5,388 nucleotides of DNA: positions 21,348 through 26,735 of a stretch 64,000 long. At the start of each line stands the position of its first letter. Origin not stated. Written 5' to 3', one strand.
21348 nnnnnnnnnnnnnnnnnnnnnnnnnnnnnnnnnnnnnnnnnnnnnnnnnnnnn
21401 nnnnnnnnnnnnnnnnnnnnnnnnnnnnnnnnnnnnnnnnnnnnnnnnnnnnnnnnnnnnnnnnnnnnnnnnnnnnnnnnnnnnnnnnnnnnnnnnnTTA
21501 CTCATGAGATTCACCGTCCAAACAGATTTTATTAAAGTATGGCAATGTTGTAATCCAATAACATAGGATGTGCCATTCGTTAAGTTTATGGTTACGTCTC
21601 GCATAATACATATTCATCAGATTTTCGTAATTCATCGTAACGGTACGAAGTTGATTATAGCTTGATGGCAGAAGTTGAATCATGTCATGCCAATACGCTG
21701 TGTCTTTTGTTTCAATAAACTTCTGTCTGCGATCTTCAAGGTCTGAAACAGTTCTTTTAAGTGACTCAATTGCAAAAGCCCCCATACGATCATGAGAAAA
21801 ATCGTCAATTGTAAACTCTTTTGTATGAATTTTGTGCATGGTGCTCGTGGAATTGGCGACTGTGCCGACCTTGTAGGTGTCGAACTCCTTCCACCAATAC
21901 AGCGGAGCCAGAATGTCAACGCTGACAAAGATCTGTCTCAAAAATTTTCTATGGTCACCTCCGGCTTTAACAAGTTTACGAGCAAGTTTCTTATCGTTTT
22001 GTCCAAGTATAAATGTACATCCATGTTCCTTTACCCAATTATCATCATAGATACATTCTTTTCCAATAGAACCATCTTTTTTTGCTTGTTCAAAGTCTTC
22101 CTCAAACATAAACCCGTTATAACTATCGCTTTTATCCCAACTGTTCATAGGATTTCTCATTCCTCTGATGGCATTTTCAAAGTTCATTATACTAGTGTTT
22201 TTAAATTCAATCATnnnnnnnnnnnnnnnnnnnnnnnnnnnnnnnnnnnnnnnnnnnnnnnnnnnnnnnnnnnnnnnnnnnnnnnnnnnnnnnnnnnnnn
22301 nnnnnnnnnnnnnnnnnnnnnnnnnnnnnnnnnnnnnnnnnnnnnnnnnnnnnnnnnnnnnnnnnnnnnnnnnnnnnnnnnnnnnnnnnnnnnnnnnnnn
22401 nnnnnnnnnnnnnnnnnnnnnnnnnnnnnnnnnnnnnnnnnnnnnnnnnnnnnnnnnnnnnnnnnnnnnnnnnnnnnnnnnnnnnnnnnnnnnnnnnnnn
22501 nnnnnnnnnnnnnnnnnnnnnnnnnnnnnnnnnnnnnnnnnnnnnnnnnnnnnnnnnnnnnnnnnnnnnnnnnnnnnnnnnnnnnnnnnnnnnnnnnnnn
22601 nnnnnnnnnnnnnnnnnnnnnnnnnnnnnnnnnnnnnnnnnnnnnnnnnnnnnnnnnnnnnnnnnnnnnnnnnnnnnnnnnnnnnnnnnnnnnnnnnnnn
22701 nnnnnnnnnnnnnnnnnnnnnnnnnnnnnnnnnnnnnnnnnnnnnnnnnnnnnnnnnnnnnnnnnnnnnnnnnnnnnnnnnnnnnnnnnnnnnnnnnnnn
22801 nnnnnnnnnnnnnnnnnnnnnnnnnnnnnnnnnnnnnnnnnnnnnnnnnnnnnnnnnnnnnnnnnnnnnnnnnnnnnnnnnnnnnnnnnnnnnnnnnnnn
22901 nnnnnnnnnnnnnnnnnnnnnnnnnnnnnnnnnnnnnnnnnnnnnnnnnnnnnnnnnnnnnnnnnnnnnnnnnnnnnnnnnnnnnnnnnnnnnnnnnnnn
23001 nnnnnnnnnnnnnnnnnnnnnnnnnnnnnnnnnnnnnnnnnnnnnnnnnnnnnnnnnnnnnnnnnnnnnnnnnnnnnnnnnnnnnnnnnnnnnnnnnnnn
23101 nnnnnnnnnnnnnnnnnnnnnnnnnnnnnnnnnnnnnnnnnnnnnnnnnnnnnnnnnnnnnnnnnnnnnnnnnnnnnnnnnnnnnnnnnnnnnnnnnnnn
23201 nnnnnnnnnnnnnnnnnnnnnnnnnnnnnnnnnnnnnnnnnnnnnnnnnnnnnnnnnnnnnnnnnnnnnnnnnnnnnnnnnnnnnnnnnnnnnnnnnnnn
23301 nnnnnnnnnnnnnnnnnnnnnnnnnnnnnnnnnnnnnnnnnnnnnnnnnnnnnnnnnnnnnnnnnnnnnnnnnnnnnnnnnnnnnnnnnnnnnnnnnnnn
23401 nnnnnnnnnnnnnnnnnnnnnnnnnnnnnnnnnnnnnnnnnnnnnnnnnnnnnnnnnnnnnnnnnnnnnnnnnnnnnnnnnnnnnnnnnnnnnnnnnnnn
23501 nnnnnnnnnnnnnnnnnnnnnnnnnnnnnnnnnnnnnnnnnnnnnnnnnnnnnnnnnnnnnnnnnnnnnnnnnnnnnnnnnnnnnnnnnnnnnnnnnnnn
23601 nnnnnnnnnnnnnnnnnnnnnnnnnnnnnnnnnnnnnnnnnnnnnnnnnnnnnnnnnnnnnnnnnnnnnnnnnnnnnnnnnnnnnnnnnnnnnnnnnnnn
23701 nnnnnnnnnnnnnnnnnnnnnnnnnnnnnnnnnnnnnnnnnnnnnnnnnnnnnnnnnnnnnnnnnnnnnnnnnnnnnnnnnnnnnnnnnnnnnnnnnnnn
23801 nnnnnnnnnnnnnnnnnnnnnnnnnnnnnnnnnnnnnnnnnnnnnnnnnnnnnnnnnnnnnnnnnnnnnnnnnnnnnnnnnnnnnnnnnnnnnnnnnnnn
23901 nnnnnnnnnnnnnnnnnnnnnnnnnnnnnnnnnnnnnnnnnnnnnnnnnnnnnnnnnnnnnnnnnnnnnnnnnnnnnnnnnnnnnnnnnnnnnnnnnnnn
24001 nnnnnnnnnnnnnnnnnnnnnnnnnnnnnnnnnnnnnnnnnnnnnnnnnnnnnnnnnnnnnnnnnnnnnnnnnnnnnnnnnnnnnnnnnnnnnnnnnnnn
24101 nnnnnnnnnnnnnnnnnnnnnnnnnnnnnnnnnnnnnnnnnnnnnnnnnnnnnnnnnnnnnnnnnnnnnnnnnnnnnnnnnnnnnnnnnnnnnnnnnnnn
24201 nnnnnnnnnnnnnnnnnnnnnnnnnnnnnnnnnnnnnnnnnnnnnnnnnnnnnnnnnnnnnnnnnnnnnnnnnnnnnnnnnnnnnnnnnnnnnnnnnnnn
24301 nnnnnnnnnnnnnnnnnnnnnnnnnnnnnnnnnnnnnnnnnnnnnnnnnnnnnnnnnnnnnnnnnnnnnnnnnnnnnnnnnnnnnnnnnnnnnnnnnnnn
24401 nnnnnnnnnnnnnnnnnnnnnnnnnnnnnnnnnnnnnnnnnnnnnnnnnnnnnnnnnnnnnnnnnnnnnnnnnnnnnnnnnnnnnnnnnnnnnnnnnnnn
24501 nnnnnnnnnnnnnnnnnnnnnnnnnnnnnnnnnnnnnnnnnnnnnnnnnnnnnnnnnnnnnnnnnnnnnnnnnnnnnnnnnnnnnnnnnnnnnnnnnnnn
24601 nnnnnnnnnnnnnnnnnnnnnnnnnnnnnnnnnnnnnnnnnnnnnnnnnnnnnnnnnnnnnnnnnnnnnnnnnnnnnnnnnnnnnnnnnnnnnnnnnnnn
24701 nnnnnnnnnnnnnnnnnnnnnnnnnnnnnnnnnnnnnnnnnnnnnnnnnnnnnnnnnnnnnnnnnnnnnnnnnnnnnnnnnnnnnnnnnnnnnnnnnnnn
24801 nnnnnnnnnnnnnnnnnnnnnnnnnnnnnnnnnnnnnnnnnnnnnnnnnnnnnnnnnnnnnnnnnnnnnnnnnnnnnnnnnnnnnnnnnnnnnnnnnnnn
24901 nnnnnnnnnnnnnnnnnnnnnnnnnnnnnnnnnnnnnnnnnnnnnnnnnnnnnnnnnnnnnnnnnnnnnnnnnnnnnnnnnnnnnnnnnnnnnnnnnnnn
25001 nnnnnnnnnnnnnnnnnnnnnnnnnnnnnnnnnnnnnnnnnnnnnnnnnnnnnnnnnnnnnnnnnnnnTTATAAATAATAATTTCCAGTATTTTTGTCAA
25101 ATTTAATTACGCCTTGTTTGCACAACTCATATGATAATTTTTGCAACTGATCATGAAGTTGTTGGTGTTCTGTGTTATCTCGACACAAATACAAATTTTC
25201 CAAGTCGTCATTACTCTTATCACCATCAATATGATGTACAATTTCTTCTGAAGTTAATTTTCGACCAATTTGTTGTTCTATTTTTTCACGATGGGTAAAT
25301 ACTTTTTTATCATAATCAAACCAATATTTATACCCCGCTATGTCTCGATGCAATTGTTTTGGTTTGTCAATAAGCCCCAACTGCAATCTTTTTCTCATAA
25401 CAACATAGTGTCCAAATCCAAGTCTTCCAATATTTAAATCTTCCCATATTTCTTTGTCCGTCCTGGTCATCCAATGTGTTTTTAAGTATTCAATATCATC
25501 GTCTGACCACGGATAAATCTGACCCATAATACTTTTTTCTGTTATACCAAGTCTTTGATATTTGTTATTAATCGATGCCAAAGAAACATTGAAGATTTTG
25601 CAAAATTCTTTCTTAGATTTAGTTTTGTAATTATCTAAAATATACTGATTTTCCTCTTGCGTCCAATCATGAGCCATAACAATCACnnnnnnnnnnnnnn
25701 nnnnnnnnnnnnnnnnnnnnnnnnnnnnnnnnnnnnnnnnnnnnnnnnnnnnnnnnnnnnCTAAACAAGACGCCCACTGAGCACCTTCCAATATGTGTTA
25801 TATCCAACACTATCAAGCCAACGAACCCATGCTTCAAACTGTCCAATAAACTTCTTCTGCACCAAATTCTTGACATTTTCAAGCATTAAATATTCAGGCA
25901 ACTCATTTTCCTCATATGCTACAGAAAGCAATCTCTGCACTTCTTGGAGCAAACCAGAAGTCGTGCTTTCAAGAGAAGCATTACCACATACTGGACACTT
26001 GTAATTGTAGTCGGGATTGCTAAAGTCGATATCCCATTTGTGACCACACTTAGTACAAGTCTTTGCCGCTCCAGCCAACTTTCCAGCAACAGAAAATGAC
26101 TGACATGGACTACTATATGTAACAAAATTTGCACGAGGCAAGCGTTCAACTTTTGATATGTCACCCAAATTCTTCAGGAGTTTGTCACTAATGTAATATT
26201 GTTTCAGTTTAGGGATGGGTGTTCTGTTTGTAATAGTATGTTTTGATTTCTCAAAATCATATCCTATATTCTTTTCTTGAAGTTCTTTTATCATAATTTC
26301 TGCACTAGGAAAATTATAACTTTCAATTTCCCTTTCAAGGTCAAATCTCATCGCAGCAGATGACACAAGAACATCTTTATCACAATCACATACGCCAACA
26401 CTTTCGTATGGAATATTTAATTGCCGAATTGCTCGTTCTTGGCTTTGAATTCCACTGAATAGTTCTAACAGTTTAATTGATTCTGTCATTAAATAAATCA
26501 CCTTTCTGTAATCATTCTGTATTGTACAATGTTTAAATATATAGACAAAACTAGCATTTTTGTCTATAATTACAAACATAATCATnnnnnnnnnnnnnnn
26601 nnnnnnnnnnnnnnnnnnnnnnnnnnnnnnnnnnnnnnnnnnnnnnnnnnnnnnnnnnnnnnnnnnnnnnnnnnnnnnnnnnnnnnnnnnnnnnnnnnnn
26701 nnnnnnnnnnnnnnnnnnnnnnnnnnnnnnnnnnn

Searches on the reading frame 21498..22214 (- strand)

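Call 40: search_protein_families(library=phrogs, proteins=[window:21498-22214:-], max_evalue=0.00001)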
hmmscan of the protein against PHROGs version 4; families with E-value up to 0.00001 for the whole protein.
window:21498-22214:- (238 aa): 1 family
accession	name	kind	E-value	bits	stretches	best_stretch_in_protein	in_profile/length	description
phrog_6721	-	unknown function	8.4e-69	232.5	1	1-231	7-215/218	-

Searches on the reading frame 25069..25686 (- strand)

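Call 40: search_protein_families(library=phrogs, proteins=[window:25069-25686:-], max_evalue=0.00001)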
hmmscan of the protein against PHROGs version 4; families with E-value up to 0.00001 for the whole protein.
window:25069-25686:- (205 aa): 10 families
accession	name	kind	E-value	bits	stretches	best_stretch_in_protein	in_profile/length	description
phrog_19902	-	DNA, RNA and nucleotide metabolism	9.6e-18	65.7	1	127-205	85-163/221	HNH endonuclease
phrog_10730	-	DNA, RNA and nucleotide metabolism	2.1e-12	48.2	1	128-197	92-159/234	HNH endonuclease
phrog_14913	-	DNA, RNA and nucleotide metabolism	6e-12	46.8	1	126-200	37-113/149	HNH endonuclease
phrog_15471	-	DNA, RNA and nucleotide metabolism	2.5e-11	44.8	1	125-182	28-84/183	HNH endonuclease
phrog_1891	-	DNA, RNA and nucleotide metabolism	4.6e-11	43.6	0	3-49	47-93/255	HNH endonuclease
phrog_323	-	transcription regulation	1.8e-09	38.6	1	5-159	94-239/319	transcriptional regulator, D5-like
phrog_21964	-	DNA, RNA and nucleotide metabolism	3.5e-09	37.6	1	125-187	160-221/244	HNH endonuclease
phrog_7545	-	DNA, RNA and nucleotide metabolism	1.1e-08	36.5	1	38-183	34-138/160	HNH endonuclease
phrog_20891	-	DNA, RNA and nucleotide metabolism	2.4e-07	31.6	1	126-171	151-196/219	HNH endonuclease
phrog_959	-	DNA, RNA and nucleotide metabolism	5.8e-06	27.1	0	127-181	56-110/138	HNH endonuclease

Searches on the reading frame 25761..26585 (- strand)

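Call 40: search_protein_families(library=phrogs, proteins=[window:25761-26585:-], max_evalue=0.00001)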
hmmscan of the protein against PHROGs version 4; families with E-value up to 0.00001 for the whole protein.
window:25761-26585:- (274 aa): 2 families
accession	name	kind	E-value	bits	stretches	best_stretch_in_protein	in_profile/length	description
phrog_116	-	other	1.1e-22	81.2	1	33-270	204-354/779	DNA methyltransferase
phrog_363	-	other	2.9e-16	60.5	0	205-270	137-196/327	DNA methyltransferase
